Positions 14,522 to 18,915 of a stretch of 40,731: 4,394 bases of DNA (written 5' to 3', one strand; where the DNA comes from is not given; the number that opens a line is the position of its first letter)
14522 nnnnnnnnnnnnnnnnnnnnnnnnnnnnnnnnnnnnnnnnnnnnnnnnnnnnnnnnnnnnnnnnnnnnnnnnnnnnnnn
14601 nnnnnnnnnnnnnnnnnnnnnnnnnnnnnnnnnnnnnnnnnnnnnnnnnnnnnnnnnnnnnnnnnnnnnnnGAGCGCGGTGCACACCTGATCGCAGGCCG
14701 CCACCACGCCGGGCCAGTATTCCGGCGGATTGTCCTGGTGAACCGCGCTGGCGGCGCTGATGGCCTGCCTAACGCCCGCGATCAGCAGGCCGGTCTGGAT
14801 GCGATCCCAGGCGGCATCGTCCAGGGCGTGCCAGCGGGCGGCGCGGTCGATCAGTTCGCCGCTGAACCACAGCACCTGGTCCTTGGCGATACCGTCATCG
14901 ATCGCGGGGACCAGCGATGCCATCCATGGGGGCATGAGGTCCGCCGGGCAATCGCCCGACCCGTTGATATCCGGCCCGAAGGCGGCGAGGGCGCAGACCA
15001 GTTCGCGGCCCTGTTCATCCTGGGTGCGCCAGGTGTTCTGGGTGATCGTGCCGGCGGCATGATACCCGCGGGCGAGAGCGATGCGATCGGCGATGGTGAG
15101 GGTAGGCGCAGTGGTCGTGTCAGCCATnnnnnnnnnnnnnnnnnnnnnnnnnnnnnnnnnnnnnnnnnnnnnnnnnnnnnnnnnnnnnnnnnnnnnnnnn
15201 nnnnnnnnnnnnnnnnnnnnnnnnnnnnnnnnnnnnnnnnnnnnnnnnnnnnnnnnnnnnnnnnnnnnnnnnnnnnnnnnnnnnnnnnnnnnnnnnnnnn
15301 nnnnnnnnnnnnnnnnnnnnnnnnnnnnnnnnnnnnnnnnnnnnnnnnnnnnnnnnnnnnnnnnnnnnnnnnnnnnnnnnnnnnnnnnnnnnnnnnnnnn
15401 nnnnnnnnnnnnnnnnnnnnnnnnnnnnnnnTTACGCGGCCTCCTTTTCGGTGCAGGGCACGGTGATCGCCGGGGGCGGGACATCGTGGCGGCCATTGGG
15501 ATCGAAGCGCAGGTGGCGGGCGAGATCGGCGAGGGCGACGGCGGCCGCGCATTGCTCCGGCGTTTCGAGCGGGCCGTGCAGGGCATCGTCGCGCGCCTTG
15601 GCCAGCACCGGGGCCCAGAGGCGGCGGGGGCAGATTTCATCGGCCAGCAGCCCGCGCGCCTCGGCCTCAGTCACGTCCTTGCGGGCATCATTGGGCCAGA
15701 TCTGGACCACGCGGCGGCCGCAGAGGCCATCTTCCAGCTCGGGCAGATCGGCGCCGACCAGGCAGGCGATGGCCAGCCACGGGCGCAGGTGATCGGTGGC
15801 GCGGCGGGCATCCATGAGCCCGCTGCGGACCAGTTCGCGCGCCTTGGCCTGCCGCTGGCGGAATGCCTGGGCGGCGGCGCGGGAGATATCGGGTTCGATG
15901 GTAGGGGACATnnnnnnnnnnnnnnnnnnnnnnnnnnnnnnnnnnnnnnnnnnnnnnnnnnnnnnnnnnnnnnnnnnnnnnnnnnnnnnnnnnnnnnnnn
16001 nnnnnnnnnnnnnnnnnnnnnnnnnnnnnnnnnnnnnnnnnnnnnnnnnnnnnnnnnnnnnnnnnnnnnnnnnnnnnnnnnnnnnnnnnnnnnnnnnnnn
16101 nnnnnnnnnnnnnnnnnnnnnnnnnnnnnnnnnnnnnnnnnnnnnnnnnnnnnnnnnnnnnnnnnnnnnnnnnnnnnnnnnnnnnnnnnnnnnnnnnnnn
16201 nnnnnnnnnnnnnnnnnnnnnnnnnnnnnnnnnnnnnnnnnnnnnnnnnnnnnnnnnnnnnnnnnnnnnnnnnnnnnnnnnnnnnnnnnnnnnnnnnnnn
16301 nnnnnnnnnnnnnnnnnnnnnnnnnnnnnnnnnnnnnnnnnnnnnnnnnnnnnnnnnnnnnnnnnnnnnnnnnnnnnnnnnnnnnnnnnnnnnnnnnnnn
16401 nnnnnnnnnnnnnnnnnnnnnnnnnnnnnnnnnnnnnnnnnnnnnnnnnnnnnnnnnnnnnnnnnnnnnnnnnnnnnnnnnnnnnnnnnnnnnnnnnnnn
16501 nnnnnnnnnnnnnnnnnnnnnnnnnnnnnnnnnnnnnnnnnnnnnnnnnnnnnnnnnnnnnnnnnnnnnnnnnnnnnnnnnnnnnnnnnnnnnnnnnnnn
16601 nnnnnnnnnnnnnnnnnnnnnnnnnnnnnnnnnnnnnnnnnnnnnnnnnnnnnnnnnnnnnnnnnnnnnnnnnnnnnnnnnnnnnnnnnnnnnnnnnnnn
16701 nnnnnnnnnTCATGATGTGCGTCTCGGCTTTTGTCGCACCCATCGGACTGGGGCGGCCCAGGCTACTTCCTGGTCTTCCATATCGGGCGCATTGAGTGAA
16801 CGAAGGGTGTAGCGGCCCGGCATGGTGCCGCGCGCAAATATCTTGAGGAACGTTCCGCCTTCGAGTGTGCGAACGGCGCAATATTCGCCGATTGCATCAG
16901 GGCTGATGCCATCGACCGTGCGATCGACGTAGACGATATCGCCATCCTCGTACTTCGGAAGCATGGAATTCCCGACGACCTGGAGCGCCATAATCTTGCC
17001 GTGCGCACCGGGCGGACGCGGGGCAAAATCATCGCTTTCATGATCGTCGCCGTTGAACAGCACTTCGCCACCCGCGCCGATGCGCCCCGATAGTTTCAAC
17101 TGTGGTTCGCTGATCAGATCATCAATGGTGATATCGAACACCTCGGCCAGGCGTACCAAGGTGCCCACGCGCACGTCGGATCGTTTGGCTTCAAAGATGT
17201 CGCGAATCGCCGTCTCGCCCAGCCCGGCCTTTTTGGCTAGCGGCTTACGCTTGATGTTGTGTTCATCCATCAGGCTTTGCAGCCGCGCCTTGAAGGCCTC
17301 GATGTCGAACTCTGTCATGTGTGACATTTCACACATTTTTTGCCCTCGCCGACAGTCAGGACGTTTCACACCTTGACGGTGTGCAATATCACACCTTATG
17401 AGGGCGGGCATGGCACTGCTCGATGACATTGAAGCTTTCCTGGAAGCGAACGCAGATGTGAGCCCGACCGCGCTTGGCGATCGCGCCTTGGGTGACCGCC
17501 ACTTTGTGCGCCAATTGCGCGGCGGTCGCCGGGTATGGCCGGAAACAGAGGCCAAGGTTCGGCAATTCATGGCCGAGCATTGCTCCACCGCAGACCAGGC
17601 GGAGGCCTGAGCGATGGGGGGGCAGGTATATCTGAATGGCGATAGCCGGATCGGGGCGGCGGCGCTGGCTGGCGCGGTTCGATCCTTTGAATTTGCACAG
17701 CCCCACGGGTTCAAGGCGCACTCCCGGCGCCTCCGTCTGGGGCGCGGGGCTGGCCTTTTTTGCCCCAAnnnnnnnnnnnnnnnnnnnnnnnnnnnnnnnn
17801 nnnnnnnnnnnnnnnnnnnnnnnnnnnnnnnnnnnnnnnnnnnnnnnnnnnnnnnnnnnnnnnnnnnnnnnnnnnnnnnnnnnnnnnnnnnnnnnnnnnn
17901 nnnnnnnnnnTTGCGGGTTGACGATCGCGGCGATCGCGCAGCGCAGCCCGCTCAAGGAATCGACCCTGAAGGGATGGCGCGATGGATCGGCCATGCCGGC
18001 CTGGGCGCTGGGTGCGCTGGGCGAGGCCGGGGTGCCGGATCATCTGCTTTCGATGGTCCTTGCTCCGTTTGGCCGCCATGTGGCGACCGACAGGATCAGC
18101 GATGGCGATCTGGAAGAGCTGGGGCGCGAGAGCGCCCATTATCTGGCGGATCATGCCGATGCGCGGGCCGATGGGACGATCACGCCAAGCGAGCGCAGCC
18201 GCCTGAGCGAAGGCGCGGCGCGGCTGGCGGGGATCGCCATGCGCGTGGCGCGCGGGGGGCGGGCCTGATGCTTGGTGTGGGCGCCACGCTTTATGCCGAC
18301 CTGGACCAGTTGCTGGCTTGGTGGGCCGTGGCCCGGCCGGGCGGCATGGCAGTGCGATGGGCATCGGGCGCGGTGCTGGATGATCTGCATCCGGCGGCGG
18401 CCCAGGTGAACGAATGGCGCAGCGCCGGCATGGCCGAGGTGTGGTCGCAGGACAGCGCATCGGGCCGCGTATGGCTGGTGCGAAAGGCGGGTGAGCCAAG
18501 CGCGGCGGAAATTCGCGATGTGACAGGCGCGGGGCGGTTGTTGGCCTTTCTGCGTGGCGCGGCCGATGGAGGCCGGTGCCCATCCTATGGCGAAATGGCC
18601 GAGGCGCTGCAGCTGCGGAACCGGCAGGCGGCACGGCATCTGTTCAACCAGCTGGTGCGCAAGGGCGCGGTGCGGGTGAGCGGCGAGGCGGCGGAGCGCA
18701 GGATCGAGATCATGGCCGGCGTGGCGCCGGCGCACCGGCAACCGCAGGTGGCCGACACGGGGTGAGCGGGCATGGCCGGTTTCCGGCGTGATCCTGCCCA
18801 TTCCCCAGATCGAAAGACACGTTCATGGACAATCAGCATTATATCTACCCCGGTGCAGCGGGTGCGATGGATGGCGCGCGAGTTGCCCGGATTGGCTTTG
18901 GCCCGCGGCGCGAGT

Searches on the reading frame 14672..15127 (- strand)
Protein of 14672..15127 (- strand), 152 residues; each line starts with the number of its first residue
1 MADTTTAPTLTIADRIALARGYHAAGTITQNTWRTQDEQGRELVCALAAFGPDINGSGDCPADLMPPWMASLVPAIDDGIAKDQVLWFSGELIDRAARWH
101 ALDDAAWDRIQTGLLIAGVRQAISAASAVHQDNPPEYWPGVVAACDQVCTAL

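Call 17: search_solved_structures(query=A2, max_evalue=10)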
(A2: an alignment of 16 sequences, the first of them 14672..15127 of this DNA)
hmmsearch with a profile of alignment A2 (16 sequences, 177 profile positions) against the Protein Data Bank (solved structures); distinct sequences matched with E-value up to 10: 1.
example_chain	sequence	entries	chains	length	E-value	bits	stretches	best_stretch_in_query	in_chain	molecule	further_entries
9v39_A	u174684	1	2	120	0.19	14.8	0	81-130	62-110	De novo designed serotonin binder SROb2_30, chain A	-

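Call 27: search_protein_representatives(alignment_id=A2)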
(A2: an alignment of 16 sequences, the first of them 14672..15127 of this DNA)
Query: 16 sequences, 177 profile positions. Proteins with E-value up to 0.001 (for the whole library): 759; up to 1e-10: 475; up to 1e-30: 29. The best 150 are listed.
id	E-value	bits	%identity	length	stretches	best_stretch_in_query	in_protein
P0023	5.8e-74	264.0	-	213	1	3-175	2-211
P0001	2.4e-70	252.3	-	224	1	3-159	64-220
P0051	4.2e-68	244.9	-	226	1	5-174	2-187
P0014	3.3e-66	238.8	-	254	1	3-175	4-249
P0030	4.3e-60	218.9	-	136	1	1-127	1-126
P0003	1.1e-59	217.5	-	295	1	3-173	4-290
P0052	7.3e-56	205.1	-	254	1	5-170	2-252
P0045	1.9e-52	194.0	-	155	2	3-110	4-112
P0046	2.9e-52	193.4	-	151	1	1-139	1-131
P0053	8.3e-49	182.1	-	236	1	17-173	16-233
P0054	2.6e-47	177.2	-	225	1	19-170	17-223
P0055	3.4e-47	176.8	-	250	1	10-172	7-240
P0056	1.2e-46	175.1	-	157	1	4-101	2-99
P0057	1.9e-43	164.6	-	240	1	6-171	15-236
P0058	3.7e-43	163.7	-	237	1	17-173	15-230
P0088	8.4e-28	113.7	-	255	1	19-160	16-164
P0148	1.6e-22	96.5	-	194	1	7-160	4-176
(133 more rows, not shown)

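Call 35: find_related_loci(query=A2, collection=viral_contigs, flank=4000)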
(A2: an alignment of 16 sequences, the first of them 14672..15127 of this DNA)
Query A2 (152 aa) in viral_contigs; peptide patterns used: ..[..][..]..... (x = any residue, [..] = any of these).
20 stretches matched a pattern; 19 encode a relative of the query (tblastn E <= 1e-3); 19 distinct loci.
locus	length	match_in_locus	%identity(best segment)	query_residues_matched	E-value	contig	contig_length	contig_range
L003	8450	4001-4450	75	1-152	2e-71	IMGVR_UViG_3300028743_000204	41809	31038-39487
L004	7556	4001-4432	63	9-152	1e-59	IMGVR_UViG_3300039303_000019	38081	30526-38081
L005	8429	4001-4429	64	10-152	2e-59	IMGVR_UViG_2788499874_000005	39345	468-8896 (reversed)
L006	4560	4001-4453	59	1-152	1e-55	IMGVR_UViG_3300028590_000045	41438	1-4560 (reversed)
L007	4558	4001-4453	59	1-152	3e-54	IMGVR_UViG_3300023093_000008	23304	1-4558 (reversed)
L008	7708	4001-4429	62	9-152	2e-53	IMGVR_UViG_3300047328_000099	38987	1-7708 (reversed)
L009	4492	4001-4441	58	5-152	6e-52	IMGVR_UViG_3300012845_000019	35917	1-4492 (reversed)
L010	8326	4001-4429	56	10-152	4e-49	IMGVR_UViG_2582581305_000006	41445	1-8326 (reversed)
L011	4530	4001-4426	54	9-152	8e-47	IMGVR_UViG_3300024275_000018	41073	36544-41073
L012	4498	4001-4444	59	9-152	7e-44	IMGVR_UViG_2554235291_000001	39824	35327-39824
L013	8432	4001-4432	57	8-152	3e-43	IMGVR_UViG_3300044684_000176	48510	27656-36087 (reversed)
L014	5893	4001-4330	44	9-119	1e-24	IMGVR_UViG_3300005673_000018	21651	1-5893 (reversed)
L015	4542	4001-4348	35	26-148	3e-19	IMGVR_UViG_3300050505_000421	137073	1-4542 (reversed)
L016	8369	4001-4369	32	13-148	5e-18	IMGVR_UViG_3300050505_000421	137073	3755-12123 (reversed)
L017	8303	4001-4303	39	22-123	2e-17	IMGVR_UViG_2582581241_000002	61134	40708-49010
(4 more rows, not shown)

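Call 36: find_related_loci(query=A2, collection=genome_contigs, flank=4000)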
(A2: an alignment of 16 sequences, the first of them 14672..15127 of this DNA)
Query A2 (152 aa) in genome_contigs; peptide patterns used: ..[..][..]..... (x = any residue, [..] = any of these).
16 stretches matched a pattern; 7 encode a relative of the query (tblastn E <= 1e-3); 7 distinct loci.
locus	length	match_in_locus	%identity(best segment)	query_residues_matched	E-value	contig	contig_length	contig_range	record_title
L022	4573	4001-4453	68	3-152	4e-66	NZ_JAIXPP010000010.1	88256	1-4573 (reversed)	MAG: Novosphingobium sp. isolate C1_MAG_00068 C1_MAG_00068_000000000008, whole genome shotgun sequence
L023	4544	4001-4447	58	9-152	6e-54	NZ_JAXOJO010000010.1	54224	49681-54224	Sphingomonas sp. ZT3P38 Y660_10, whole genome shotgun sequence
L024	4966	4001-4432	60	10-152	1e-52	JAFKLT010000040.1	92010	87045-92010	MAG: Sphingomonadales bacterium isolate SCN18_30_10_14_R5_P_65_13 SCN18_30_10_14_R5_P_scaffold_251, whole genome shotgun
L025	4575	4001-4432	57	9-152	1e-46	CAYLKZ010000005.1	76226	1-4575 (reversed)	MAG TPA_asm: uncultured Sphingobium sp. isolate SRP220891_co1_383 genome assembly, contig: NODE_586_length_76226_cov_13.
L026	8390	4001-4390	55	9-138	6e-44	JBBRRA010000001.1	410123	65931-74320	MAG: Sphingomonadales bacterium isolate metawrap_la1_9 W_la1_9_k141_627975L_410123_cov_124.4422, whole genome shotgun se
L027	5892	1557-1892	33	26-141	6e-17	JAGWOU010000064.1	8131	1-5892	MAG: Rhodospirillales bacterium isolate REEB263 contig-150_13934, whole genome shotgun sequence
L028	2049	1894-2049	33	26-79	4e-7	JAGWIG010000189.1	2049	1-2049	MAG: Pseudomonadota bacterium isolate REEB109 contig-150_84024, whole genome shotgun sequence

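Call 53: search_protein_families(library=padloc, proteins=[P0088], max_evalue=0.01)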
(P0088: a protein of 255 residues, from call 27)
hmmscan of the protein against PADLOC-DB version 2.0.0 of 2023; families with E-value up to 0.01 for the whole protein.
P0088 (255 aa): 0 families

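Call 66: search_protein_families(library=pfam, proteins=[L013:5051-5506:+, L013:4684-4878:+, L016:5224-5844:+, L016:3645-3977:+, L017:5600-6331:+, L026:3076-3948:+, L026:4842-5792:+, L010:3422-3742:+, L010:5107-5700:+], max_evalue=0.001)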
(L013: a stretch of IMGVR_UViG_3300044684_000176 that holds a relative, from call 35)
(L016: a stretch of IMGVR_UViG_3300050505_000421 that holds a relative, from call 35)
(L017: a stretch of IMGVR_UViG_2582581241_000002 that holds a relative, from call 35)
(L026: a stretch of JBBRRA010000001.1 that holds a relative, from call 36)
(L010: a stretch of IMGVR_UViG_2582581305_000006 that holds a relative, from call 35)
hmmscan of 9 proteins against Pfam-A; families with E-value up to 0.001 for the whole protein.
L013:5051-5506:+ (151 aa): 0 families

L013:4684-4878:+ (64 aa): 0 families

L016:5224-5844:+ (206 aa): 0 families

L016:3645-3977:+ (110 aa): 0 families

L017:5600-6331:+ (243 aa): 2 families
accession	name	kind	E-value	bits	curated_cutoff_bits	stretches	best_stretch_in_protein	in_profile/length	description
PF23771.1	DUF7168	-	6.8e-17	61.9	25.5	1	69-173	23-121/140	Domain of unknown function (DUF7168)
PF10979.13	DUF2786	-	7.8e-11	42.2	23.9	1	6-44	1-38/40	Protein of unknown function (DUF2786)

L026:3076-3948:+ (290 aa): 1 family
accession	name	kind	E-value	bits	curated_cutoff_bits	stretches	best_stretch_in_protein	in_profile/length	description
PF01507.26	PAPS_reduct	-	0.00084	19.8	22.5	0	13-177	3-138/175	Phosphoadenosine phosphosulfate reductase domain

L026:4842-5792:+ (316 aa): 1 family
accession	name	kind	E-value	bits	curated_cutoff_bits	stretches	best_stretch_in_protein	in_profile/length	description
PF19459.4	DUF5996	-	2.8e-127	424.3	25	1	8-302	1-296/296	Family of unknown function (DUF5996)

L010:3422-3742:+ (106 aa): 1 family
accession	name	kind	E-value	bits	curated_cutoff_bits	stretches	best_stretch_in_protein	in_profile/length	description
PF10073.14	GapR_DNA-bd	-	8.7e-28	96.2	22.6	1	33-104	1-72/72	GapR-like, DNA-binding domain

L010:5107-5700:+ (197 aa): 0 families

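Call 71: search_dna_similar(query=window:14672-15127:-, collection=phages, mode=protein, max_evalue=0.001, max_rows=30)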
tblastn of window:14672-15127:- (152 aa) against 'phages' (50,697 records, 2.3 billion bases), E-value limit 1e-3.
No match.

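Call 72: search_dna_similar(query=P0148, collection=phages, mode=protein, max_evalue=0.001, max_rows=30)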
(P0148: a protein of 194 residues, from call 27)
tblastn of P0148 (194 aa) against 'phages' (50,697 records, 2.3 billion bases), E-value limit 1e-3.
No match.

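Call 73: search_dna_similar(query=window:14672-15127:-, collection=plasmids, mode=protein, max_evalue=0.001, max_rows=20)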
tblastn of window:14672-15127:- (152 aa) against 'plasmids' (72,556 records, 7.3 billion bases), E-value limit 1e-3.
No match.

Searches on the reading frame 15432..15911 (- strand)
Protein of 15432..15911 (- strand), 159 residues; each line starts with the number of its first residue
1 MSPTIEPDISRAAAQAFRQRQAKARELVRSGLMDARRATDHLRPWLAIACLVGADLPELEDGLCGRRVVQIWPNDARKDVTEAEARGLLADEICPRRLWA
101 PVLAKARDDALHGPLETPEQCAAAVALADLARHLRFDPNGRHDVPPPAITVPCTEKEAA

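Call 5: search_protein_families(library=pfam, proteins=[window:15432-15911:-], max_evalue=0.01)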
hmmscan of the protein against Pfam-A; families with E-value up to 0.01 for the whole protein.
window:15432-15911:- (159 aa): 1 family
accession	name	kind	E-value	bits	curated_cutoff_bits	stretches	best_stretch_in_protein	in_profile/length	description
PF16678.12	UBA_HOIP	-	0.0015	19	22.4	1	8-43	88-123/152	HOIP UBA domain pair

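Call 6: search_protein_families(library=phrogs, proteins=[window:15432-15911:-], max_evalue=0.01)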
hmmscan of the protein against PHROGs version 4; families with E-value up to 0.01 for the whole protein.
window:15432-15911:- (159 aa): 0 families

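Call 12: search_protein_families(library=ncbifam, proteins=[window:15432-15911:-], max_evalue=0.1)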
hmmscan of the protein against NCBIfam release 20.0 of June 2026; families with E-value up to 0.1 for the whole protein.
window:15432-15911:- (159 aa): 0 families

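Call 53: search_protein_families(library=padloc, proteins=[window:15432-15911:-], max_evalue=0.01)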
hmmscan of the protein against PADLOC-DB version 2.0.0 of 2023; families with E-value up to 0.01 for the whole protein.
window:15432-15911:- (159 aa): 0 families

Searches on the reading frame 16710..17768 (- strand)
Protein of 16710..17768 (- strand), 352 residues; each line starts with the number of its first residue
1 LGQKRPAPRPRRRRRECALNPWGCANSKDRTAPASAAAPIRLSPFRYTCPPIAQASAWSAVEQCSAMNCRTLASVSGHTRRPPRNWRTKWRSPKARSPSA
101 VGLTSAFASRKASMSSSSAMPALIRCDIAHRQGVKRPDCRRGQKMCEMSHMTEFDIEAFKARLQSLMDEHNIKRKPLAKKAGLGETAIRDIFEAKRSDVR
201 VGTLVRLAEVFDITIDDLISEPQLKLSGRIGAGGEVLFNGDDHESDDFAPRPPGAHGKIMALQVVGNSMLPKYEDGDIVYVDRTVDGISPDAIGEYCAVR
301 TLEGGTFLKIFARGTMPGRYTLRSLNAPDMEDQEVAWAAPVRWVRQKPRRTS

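Call 5: search_protein_families(library=pfam, proteins=[window:16710-17768:-], max_evalue=0.01)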
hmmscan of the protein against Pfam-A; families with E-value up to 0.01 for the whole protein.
window:16710-17768:- (352 aa): 3 families
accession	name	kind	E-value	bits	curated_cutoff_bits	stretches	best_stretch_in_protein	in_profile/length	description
PF00717.28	Peptidase_S24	-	3.7e-10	40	23.3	1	228-336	4-104/116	Peptidase S24-like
PF13443.12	HTH_26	-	2.5e-08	34.5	22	1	162-219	1-58/63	Cro/C1-type HTH DNA-binding domain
PF01381.28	HTH_3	-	6e-07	29.8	23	1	164-218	2-55/55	Helix-turn-helix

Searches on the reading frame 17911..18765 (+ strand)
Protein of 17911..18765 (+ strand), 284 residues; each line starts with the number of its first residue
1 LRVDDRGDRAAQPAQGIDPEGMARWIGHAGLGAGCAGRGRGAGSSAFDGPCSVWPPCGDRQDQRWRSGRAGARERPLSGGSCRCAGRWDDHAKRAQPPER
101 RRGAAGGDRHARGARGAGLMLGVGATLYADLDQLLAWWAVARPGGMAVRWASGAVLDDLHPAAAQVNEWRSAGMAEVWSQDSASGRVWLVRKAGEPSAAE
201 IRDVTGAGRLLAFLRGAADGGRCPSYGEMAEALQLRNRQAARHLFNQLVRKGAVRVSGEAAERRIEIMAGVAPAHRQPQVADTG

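Call 56: search_protein_families(library=pfam, proteins=[window:17911-18765:+], max_evalue=0.001)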
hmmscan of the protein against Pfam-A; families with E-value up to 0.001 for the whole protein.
window:17911-18765:+ (284 aa): 1 family
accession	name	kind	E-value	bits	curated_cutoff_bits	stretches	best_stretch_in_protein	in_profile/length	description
PF01726.22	LexA_DNA_bind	-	0.00031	20.9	23.7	1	220-258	22-60/65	LexA DNA binding domain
